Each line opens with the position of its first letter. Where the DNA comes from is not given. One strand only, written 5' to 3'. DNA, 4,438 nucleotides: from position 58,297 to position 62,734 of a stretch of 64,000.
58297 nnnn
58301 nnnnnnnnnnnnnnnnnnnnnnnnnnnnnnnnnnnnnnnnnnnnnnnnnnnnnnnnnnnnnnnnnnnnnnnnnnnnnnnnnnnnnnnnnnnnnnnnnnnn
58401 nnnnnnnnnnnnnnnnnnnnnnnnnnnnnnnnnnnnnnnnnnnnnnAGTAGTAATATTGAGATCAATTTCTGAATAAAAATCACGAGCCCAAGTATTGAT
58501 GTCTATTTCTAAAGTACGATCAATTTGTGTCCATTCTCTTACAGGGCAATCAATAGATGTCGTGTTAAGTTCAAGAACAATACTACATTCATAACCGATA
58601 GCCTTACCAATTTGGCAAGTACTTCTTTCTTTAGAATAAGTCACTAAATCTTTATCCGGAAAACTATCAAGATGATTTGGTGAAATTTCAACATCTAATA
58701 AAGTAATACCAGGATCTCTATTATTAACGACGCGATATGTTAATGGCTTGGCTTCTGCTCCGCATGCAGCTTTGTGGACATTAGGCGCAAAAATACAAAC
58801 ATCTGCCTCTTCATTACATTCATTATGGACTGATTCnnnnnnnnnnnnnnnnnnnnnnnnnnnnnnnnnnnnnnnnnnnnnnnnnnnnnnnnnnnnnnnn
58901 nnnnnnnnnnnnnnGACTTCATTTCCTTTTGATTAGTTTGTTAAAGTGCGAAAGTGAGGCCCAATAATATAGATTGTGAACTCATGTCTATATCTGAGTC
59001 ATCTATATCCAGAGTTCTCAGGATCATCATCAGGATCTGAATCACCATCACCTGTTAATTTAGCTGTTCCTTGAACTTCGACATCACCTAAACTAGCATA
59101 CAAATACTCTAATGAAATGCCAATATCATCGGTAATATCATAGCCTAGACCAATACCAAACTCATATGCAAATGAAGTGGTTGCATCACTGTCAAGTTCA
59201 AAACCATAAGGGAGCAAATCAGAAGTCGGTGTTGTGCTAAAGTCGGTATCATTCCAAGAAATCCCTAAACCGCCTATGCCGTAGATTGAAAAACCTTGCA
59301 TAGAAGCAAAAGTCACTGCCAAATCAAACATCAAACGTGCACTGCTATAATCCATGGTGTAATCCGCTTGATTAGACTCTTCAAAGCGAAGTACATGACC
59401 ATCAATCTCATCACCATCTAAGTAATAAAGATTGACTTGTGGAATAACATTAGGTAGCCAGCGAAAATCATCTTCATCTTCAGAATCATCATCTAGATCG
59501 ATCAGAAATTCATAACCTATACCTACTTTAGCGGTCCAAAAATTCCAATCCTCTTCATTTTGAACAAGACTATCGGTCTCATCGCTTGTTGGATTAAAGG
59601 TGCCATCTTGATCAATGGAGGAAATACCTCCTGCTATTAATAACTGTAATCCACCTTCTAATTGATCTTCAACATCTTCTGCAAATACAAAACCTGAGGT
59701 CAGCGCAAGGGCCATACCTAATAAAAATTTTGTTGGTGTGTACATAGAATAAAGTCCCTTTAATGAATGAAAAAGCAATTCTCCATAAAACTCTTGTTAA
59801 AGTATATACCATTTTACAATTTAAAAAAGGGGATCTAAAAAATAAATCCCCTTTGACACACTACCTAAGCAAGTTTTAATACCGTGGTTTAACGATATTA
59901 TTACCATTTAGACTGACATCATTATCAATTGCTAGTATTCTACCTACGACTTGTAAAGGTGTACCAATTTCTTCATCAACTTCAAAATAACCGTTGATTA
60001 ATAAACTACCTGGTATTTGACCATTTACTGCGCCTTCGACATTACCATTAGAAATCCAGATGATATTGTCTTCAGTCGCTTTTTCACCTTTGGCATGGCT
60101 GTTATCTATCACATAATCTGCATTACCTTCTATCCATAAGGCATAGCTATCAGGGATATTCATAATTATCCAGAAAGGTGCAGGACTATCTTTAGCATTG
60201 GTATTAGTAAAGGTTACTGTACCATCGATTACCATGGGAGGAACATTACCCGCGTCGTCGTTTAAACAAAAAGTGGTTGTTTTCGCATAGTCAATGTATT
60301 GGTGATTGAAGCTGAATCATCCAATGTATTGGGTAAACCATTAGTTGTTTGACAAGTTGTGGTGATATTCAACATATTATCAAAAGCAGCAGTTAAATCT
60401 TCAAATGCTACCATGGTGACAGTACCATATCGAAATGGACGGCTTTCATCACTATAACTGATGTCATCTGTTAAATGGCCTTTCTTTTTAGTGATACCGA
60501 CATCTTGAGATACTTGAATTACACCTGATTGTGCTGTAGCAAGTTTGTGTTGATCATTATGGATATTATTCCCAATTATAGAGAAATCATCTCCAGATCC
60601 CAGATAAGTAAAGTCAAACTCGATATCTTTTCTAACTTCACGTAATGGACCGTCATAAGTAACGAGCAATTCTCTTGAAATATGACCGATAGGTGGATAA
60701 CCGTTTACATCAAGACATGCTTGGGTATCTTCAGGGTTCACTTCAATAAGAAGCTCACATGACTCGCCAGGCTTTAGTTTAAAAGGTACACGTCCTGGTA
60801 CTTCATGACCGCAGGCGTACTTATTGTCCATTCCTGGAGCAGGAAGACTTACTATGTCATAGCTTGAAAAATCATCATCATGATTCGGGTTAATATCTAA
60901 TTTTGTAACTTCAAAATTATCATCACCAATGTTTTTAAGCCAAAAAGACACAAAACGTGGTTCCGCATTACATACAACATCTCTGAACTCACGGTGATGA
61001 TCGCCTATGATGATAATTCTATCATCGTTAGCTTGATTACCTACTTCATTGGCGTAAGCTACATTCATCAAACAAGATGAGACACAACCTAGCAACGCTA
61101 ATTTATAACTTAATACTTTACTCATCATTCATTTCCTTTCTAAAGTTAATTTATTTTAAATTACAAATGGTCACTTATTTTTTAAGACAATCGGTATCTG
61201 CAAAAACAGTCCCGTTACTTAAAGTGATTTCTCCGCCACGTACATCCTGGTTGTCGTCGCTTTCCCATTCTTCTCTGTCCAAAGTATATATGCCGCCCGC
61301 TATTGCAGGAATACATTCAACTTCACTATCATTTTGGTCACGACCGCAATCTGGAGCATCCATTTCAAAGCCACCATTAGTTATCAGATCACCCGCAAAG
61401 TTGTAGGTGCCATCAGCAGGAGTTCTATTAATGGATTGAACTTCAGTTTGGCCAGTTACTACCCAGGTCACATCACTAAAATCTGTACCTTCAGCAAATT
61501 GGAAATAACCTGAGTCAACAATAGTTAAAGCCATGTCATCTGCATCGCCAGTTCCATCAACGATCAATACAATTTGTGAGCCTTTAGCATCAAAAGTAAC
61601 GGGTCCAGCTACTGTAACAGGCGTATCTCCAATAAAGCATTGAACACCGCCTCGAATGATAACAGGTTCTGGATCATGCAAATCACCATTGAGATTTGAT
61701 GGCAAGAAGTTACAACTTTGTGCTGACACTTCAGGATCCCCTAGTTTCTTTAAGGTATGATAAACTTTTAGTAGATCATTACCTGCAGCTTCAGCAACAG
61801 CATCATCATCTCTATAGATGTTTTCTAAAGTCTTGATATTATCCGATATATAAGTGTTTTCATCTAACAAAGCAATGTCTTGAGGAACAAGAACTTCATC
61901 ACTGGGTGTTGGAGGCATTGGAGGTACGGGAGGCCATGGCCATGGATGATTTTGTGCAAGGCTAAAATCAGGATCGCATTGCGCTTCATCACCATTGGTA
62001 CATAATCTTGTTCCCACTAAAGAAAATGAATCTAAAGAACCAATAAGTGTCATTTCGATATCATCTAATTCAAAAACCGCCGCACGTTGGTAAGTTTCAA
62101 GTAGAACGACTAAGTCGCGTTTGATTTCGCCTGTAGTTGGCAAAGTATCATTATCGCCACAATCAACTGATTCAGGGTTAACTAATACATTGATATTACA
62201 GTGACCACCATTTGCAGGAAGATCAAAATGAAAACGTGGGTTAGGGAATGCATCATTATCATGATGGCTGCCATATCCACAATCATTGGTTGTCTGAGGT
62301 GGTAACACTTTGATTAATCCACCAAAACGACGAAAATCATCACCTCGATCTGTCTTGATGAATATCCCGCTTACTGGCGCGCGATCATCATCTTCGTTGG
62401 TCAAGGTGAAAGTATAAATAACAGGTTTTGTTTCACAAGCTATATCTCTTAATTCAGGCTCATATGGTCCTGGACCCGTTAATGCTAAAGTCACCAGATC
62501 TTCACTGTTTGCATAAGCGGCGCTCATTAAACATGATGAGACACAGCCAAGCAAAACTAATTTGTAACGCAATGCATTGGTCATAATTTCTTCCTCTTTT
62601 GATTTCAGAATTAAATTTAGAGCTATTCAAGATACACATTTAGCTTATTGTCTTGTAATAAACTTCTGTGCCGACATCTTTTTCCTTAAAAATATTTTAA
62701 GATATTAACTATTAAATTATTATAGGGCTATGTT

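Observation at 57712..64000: Array of at least four paralogous secreted two-module proteins (Ig-like + DUF3494/ice-binding-like) with an embedded acidic beta-barrel OMP gene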

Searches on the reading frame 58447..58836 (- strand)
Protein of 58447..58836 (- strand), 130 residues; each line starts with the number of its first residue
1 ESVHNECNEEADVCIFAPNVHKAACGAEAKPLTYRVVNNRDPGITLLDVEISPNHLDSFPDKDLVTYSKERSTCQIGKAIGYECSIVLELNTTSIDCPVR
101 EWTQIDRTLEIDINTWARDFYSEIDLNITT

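Call 48: search_protein_representatives(alignment_id=A3)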
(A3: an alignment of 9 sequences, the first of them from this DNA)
Query: 9 sequences, 137 profile positions. Proteins with E-value up to 0.001 (for the whole library): 982; up to 1e-10: 171; up to 1e-30: 11. The best 150 are listed.
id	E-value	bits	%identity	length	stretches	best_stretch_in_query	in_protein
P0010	3.1e-63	228.0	-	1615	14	26-91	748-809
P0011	8.4e-46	171.6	-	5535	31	67-98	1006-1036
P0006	4.5e-45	169.2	-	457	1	3-136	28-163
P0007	4.2e-44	166.1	-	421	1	3-137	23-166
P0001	1.0e-38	148.7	-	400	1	1-137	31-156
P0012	5.8e-38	146.2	-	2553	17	68-92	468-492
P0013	5.2e-36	139.9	-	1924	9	15-92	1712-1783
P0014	1.0e-35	138.9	-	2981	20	30-90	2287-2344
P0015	1.5e-35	138.3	-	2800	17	17-99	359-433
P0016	9.1e-35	135.9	-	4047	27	69-95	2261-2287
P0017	2.7e-32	127.9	-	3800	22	32-99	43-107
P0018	1.7e-30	122.0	-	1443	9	7-91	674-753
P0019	2.4e-30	121.5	-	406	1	3-137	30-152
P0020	4.0e-30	120.8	-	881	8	16-92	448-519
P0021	5.5e-30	120.4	-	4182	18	69-97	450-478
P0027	6.7e-23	97.4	-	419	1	14-137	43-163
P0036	6.0e-21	91.1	-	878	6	23-96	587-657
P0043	1.4e-18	83.4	-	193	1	9-115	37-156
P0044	2.5e-18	82.6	-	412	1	8-136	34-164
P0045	5.3e-18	81.6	-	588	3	9-116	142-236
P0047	8.7e-18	80.9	-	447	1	8-137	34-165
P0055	2.6e-17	79.3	-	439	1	8-136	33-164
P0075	1.3e-14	70.6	-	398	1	9-136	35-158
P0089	7.2e-14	68.2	-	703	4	22-112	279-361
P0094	1.1e-13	67.6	-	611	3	23-115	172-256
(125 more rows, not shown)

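Call 49: search_protein_families(library=pfam, max_evalue=0.01, proteins=[P0010, P0020, P0036, P0045, P0043, P0019, P0027, P0044, P0047, P0055])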
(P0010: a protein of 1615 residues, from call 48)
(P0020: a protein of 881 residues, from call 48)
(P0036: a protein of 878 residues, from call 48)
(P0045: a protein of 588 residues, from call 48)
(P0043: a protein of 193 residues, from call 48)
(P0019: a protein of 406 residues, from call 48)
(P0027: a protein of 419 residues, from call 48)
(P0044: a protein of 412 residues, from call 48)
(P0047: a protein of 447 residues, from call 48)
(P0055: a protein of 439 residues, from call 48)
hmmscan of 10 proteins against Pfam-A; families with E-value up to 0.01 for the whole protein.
P0010 (1615 aa): 28 families (the best 25 are shown)
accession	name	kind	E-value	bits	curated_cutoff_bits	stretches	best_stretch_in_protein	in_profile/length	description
PF22544.2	HYDIN_VesB_CFA65-like_Ig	-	1.3e-130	426.9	25.5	14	1286-1391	2-99/100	HYDIN/CFA65/VesB-like, Ig-like domain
PF22073.2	Cep192_D4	-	1.2e-90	299.7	35.5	12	182-280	10-111/112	Cep192 domain 4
PF15780.11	ASH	-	9.5e-79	260.2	27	10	1294-1381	14-93/98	Abnormal spindle-like microcephaly-assoc'd, ASPM-SPD-2-Hydin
PF24507.1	Ig_CFAP65_4th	-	2.2e-53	179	27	1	1310-1383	2-67/76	CFAP65, fourth Ig-like domain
PF07610.17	DUF1573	-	1.3e-41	141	26.1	0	1180-1282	3-96/98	Protein of unknown function (DUF1573)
PF12371.14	TMEM131_like_N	-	3.4e-30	104.5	28.8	1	506-595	1-82/84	Transmembrane protein 131-like N-terminal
PF24771.2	Ig_CFAP74_1st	-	8.1e-29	100.3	29.2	0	898-937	51-90/97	CFAP74 first Ig-like domain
PF24291.1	Ig_CFAP65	-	1e-27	96.8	27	0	1180-1286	10-119/121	Cilia- and flagella-associated protein 65-like, Ig-like domain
PF00635.32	Motile_Sperm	-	5.7e-19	68.4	25.9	0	1009-1038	47-76/109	MSP (Major sperm protein) domain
PF07705.17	CARDB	-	7.7e-19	68.2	22.7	0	976-1046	24-86/101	CARDB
PF24770.2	Ig-CFAP74_2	-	8.5e-18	65.9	27.4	0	1126-1158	135-167/185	CFAP74 second Ig-like domain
PF24798.1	Ig-CFAP74_4th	-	3.3e-17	62.9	28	0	1512-1602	2-83/95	CFAP74 forth Ig-like domain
PF22066.2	Cep192_D8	-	3.2e-14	53.4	33.5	0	799-823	64-88/101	Cep192 domain 8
PF22067.2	Cep192_D3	-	9.4e-14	51.8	27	0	1239-1267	53-82/99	Cep192 domain 3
PF11611.13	DUF4352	-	1.5e-12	48.3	25.9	0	198-252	41-100/122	Domain of unknown function (DUF4352)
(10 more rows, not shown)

P0020 (881 aa): 16 families
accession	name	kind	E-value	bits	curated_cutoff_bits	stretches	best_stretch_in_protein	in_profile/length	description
PF22073.2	Cep192_D4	-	3.1e-52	175.9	35.5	7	337-436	12-111/112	Cep192 domain 4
PF15780.11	ASH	-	5e-41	139.3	27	5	778-864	12-92/98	Abnormal spindle-like microcephaly-assoc'd, ASPM-SPD-2-Hydin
PF22544.2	HYDIN_VesB_CFA65-like_Ig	-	1.8e-38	131.2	25.5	6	775-873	5-96/100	HYDIN/CFA65/VesB-like, Ig-like domain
PF07610.17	DUF1573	-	1.5e-20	73.4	26.1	0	776-867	4-88/98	Protein of unknown function (DUF1573)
PF24771.2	Ig_CFAP74_1st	-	1.6e-17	64.1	29.2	0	17-75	21-76/97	CFAP74 first Ig-like domain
PF24507.1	Ig_CFAP65_4th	-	4e-17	62.8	27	0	816-859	20-59/76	CFAP65, fourth Ig-like domain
PF12371.14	TMEM131_like_N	-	2e-10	41.2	28.8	0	775-860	3-82/84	Transmembrane protein 131-like N-terminal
PF00932.25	LTD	-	1.2e-09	39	34.3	0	454-512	15-69/109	Lamin Tail Domain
PF16640.11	Big_3_5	-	4.3e-08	34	35.5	0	720-778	4-58/88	Bacterial Ig-like domain (group 3)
PF24499.1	Ig_TMEM131L_4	-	7.6e-07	30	27.8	0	269-309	82-122/136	TMEM131L fourth Ig-like domain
PF07705.17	CARDB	-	8.2e-07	29.6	22.7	0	832-861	55-84/101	CARDB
PF10772.14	Phage_HP1_Orf24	-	1e-06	29.3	25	0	625-665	8-49/134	Bacteriophage HP1, Orf24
PF14310.12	Fn3-like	-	0.0002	21.9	25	0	500-519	27-46/71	Fibronectin type III-like domain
PF02368.24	Big_2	-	0.00084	19.7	22.8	0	278-327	12-58/79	Bacterial Ig-like domain (group 2)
PF06280.18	fn3_5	-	0.0017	19.5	27.6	0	453-517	16-82/112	Fn3-like domain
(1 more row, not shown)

P0036 (878 aa): 18 families
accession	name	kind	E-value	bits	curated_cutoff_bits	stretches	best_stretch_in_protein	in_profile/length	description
PF22544.2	HYDIN_VesB_CFA65-like_Ig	-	1.6e-48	163.4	25.5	6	571-671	2-93/100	HYDIN/CFA65/VesB-like, Ig-like domain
PF22073.2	Cep192_D4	-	2.6e-36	124.7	35.5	4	253-336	13-95/112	Cep192 domain 4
PF15780.11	ASH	-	3.4e-32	111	27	3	576-668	7-94/98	Abnormal spindle-like microcephaly-assoc'd, ASPM-SPD-2-Hydin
PF07610.17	DUF1573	-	6.2e-24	84.3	26.1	1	578-674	7-93/98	Protein of unknown function (DUF1573)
PF24507.1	Ig_CFAP65_4th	-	1e-17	64.7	27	0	72-108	29-64/76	CFAP65, fourth Ig-like domain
PF24771.2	Ig_CFAP74_1st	-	7.1e-11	42.8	29.2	0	628-668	50-90/97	CFAP74 first Ig-like domain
PF07705.17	CARDB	-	1e-09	39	22.7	0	33-107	21-85/101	CARDB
PF22067.2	Cep192_D3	-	1.5e-08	35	27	0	262-334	18-83/99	Cep192 domain 3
PF24291.1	Ig_CFAP65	-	1e-07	32.2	27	0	143-210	23-91/121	Cilia- and flagella-associated protein 65-like, Ig-like domain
PF12371.14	TMEM131_like_N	-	1.5e-07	32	28.8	0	574-662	3-82/84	Transmembrane protein 131-like N-terminal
PF22066.2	Cep192_D8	-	4.3e-07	30.6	33.5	0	310-346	61-98/101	Cep192 domain 8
PF25564.1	DUF7933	-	3.5e-05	24.2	26.5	0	178-226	65-114/123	Domain of unknown function (DUF7933)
PF00635.32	Motile_Sperm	-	8.2e-05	22.9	25.9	0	69-94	47-72/109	MSP (Major sperm protein) domain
PF23643.1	TRAPPC13_C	-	0.00023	21.6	27.9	0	292-328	34-70/95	Trafficking protein particle complex subunit 13, C-terminal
PF21633.3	MOV-10_Ig-like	-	0.00036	21.1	27.4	0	286-326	56-97/126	Helicase MOV-10, Ig-like domain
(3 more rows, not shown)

P0045 (588 aa): 5 families
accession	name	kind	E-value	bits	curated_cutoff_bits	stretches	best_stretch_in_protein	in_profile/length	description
PF11999.13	Ice_binding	-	1.2e-28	100.6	28.7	1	380-564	1-196/208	Ice-binding-like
PF24771.2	Ig_CFAP74_1st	-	0.0013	19.4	29.2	0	198-239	52-93/97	CFAP74 first Ig-like domain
PF07610.17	DUF1573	-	0.0037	17.7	26.1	0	201-238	51-89/98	Protein of unknown function (DUF1573)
PF22544.2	HYDIN_VesB_CFA65-like_Ig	-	0.0042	17.7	25.5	0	186-238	41-91/100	HYDIN/CFA65/VesB-like, Ig-like domain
PF22073.2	Cep192_D4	-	0.0046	17.6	35.5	0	195-237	57-99/112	Cep192 domain 4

P0043 (193 aa): 0 families

P0019 (406 aa): 1 family
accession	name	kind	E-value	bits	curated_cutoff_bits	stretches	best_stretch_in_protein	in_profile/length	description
PF11999.13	Ice_binding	-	2.1e-09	37.8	28.7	1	213-342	62-186/208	Ice-binding-like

P0027 (419 aa): 1 family
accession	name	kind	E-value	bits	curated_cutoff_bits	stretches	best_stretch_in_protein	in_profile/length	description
PF11999.13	Ice_binding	-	5e-06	26.8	28.7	1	208-367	47-187/208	Ice-binding-like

P0044 (412 aa): 1 family
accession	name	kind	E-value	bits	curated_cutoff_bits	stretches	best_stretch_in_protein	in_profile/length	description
PF11999.13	Ice_binding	-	0.0024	18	28.7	0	277-404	94-202/208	Ice-binding-like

P0047 (447 aa): 0 families

P0055 (439 aa): 1 family
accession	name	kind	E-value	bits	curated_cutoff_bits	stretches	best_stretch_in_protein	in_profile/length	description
PF11999.13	Ice_binding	-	0.0012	19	28.7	1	257-395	68-183/208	Ice-binding-like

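Call 60: find_encoding_contigs(protein=P0019, flank=6000, max_places=3)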
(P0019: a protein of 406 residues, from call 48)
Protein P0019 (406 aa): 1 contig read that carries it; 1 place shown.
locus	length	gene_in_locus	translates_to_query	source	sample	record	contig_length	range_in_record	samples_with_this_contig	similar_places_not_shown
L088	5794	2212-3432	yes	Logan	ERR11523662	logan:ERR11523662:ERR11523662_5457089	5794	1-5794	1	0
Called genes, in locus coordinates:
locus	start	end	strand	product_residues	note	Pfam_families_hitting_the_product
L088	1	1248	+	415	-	?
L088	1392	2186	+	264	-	PF13505:OMP_b-brl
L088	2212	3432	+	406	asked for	PF11999:Ice_binding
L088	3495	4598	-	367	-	PF01464:SLT, PF23577:LysM_RLK (faint), PF01476:LysM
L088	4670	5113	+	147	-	PF00075:RNase_H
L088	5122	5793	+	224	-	?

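Call 79: find_encoding_contigs(protein=P0027, flank=8000, max_places=2)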
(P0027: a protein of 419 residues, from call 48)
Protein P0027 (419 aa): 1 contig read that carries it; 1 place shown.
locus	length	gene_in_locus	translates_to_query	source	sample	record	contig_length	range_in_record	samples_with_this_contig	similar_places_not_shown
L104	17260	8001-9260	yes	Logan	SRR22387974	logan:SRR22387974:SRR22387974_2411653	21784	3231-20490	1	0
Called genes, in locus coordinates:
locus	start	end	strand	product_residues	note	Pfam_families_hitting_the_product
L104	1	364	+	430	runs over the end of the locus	-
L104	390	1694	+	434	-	PF11999:Ice_binding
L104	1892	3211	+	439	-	-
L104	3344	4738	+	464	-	PF11999:Ice_binding (faint)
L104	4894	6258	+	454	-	-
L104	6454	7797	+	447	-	-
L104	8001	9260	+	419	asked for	PF11999:Ice_binding (weak)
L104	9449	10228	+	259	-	PF13505:OMP_b-brl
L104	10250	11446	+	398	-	PF11999:Ice_binding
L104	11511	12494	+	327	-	PF13302:Acetyltransf_3 (weak), PF04229:GrpB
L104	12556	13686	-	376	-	PF01464:SLT, PF23577:LysM_RLK (faint), PF01476:LysM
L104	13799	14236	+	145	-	PF00075:RNase_H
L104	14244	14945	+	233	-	PF00929:RNase_T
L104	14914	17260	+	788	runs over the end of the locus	PF12705:PDDEXK_1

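Call 80: find_encoding_contigs(protein=P0075, flank=8000, max_places=2)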
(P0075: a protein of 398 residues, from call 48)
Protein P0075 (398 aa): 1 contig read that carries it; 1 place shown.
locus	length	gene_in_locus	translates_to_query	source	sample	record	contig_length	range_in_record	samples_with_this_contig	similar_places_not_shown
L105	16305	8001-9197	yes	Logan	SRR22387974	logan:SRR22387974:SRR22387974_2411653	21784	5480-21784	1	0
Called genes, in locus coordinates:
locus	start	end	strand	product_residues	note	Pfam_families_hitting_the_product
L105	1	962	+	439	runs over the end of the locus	-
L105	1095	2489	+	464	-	PF11999:Ice_binding (faint)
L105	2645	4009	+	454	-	-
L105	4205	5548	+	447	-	-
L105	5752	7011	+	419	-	PF11999:Ice_binding (weak)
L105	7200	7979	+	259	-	PF13505:OMP_b-brl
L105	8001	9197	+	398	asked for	PF11999:Ice_binding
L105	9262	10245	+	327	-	PF13302:Acetyltransf_3 (weak), PF04229:GrpB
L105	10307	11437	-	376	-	PF01464:SLT, PF23577:LysM_RLK (faint), PF01476:LysM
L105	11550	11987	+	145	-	PF00075:RNase_H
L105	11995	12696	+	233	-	PF00929:RNase_T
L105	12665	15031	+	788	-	PF12705:PDDEXK_1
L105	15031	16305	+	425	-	?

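Call 81: find_encoding_contigs(protein=P0094, flank=8000, max_places=2)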
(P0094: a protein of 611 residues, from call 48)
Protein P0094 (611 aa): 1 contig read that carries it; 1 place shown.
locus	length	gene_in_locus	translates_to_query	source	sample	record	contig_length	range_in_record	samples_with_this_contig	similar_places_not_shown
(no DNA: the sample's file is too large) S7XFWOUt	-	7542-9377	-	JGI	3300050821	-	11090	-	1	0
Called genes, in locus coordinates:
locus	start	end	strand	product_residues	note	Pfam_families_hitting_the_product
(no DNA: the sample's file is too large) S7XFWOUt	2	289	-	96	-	?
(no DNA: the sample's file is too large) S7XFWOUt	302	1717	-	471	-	PF00294:PfkB, PF08543:Phos_pyr_kin (weak), PF01467:CTP_transf_like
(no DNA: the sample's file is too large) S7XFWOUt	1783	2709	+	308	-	PF00892:EamA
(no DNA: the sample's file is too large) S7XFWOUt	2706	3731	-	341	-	PF01075:Glyco_transf_9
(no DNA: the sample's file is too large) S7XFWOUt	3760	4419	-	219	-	PF13640:2OG-FeII_Oxy_3, PF13661:2OG-FeII_Oxy_4 (weak)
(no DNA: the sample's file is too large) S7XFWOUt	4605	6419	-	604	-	-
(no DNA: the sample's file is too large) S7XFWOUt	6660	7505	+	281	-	PF13505:OMP_b-brl (weak)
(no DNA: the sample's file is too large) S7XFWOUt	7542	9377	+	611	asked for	PF11999:Ice_binding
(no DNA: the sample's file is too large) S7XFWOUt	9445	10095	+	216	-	PF04345:Chor_lyase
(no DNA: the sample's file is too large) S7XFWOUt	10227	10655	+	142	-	-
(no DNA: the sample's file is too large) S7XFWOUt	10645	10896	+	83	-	-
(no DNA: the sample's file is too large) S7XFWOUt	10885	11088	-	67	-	?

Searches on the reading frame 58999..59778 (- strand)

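Call 6: search_protein_families(library=pfam, max_evalue=1, proteins=[window:58999-59778:-])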
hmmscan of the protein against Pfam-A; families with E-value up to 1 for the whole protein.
window:58999-59778:- (259 aa): 4 families
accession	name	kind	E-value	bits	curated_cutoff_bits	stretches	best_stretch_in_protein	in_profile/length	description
PF13505.12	OMP_b-brl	-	1.7e-10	41.8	28.7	1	79-237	43-158/175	Outer membrane protein beta-barrel domain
PF01389.23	OmpA_membrane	-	0.0004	20.6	21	1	160-236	88-158/180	OmpA-like transmembrane domain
PF13568.12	OMP_b-brl_2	-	0.001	19.6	27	1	133-232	77-172/175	Outer membrane protein beta-barrel domain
PF05736.17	OprF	-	0.11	12.7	23.5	0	201-231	47-77/184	OprF membrane domain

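Call 7: search_protein_families(library=ncbifam, max_evalue=1, proteins=[window:58999-59778:-])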
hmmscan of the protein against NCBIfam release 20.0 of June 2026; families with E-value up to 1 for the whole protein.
window:58999-59778:- (259 aa): 2 families
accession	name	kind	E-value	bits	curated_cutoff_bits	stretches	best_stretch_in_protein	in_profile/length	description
NF052636.1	Rick_Adr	subfamily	0.0015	18.2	210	1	147-236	109-195/224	adhesin Adr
TIGR04565.1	OMP_myx_plus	subfamily_domain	0.0043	17.1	60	1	205-236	13-44/161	outer membrane beta-barrel domain-containing protein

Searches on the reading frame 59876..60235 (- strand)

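Call 6: search_protein_families(library=pfam, max_evalue=1, proteins=[window:59876-60235:-])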
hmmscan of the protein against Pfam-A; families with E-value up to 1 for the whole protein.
window:59876-60235:- (119 aa): 1 family
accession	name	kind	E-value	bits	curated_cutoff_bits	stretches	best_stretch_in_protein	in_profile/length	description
PF11999.13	Ice_binding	-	0.011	15.9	28.7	1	53-114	150-207/208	Ice-binding-like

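Call 7: search_protein_families(library=ncbifam, max_evalue=1, proteins=[window:59876-60235:-])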
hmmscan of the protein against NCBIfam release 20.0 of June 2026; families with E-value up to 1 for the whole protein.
window:59876-60235:- (119 aa): 0 families

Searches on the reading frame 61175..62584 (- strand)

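Call 6: search_protein_families(library=pfam, max_evalue=1, proteins=[window:61175-62584:-])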
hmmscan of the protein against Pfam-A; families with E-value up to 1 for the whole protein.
window:61175-62584:- (469 aa): 1 family
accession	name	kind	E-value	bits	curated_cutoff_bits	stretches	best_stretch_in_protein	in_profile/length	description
PF23981.1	DUF7305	-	0.029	14.7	27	1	320-380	54-103/185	Domain of unknown function (DUF7305)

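Call 7: search_protein_families(library=ncbifam, max_evalue=1, proteins=[window:61175-62584:-])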
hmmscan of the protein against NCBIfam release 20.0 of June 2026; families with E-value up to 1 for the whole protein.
window:61175-62584:- (469 aa): 0 families
